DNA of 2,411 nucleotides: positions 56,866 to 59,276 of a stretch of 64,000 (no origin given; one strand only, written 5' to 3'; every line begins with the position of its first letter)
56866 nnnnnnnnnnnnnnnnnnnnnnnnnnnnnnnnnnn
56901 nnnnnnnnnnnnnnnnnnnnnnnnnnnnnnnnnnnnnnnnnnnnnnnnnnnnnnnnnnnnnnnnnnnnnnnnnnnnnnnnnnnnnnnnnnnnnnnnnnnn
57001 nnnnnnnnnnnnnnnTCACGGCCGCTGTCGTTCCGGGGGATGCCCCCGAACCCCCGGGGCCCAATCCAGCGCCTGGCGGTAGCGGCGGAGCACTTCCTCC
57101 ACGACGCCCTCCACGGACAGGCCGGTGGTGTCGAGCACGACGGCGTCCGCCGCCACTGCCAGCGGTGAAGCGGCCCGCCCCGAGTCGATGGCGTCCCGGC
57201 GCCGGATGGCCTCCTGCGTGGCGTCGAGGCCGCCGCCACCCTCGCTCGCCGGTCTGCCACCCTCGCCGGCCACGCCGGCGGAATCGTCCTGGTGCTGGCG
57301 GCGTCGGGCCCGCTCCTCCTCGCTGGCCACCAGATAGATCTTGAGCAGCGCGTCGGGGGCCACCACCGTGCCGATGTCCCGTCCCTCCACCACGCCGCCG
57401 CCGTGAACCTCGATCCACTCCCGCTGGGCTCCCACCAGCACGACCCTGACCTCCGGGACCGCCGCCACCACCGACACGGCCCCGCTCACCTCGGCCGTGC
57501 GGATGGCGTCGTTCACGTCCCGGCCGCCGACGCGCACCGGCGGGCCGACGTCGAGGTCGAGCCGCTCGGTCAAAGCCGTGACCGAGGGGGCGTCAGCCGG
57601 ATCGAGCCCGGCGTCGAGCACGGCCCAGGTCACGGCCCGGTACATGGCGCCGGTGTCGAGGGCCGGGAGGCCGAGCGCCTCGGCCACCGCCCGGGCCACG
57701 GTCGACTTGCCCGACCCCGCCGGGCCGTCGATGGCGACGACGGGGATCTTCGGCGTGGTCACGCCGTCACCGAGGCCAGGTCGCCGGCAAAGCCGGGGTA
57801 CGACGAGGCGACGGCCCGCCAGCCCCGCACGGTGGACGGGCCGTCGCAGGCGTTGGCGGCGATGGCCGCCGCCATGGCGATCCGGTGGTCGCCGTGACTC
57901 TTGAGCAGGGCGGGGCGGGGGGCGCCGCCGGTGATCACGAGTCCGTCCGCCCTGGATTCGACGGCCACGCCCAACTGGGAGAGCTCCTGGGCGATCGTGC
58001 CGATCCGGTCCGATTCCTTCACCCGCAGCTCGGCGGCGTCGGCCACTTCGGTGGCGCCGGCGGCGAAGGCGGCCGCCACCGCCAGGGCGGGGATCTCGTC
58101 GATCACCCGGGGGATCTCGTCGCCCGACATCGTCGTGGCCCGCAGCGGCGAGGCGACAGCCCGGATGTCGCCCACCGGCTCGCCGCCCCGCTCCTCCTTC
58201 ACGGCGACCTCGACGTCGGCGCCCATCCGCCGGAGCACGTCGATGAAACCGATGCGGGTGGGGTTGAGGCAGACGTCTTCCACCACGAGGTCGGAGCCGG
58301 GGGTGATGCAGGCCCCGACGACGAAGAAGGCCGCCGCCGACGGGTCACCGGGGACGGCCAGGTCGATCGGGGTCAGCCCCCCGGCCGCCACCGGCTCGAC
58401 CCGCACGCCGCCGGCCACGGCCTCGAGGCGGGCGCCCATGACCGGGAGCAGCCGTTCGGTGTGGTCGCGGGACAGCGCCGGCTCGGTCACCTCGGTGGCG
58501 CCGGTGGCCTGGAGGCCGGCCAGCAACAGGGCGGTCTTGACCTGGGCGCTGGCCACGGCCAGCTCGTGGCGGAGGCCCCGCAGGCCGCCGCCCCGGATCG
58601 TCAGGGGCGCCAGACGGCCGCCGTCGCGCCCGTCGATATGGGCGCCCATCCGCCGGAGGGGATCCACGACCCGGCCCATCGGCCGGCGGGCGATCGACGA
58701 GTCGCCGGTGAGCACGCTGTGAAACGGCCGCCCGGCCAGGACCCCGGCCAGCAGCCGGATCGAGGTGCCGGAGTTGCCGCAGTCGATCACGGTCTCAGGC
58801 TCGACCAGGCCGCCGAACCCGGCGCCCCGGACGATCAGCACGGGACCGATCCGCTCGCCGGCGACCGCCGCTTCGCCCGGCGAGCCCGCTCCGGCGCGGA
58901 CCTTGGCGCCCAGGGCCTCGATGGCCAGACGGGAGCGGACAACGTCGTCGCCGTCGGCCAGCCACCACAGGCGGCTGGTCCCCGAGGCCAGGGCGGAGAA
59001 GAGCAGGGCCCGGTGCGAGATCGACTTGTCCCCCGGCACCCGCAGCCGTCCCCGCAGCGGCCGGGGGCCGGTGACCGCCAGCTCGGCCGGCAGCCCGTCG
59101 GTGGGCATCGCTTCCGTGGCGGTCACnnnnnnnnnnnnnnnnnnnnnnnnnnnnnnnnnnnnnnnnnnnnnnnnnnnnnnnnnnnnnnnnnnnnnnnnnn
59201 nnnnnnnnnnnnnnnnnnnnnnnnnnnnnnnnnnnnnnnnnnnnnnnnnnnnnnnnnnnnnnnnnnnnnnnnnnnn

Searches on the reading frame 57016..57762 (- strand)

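Call 7: search_protein_families(library=pfam, proteins=[window:57016-57762:-])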
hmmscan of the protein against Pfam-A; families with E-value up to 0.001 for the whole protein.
window:57016-57762:- (248 aa): 7 families
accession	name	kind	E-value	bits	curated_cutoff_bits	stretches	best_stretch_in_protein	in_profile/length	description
PF02224.24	Cytidylate_kin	-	1.2e-63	215.1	26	1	9-229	1-210/211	Cytidylate kinase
PF13238.12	AAA_18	-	1.4e-07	32.4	29.4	1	9-161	1-114/128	AAA domain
PF13189.12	Cytidylate_kin2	-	2.5e-07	31.5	28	1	8-43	1-36/176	Cytidylate kinase-like family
PF13207.12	AAA_17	-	1.6e-05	25.6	27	1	13-44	2-33/136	AAA domain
PF13671.12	AAA_33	-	0.00013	22.7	27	0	9-45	2-38/143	AAA domain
PF01202.28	SKI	-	0.00019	22.1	22.1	0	16-38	2-24/159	Shikimate kinase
PF13191.12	AAA_16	-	0.00032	21.7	32.6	1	6-81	24-111/167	AAA ATPase domain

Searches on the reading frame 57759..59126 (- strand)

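Call 7: search_protein_families(library=pfam, proteins=[window:57759-59126:-])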
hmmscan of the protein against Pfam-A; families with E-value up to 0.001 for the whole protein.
window:57759-59126:- (455 aa): 1 family
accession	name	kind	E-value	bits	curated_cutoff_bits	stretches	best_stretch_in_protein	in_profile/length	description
PF00275.25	EPSP_synthase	-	4.7e-103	345.5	22.8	1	18-449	1-416/417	EPSP synthase (3-phosphoshikimate 1-carboxyvinyltransferase)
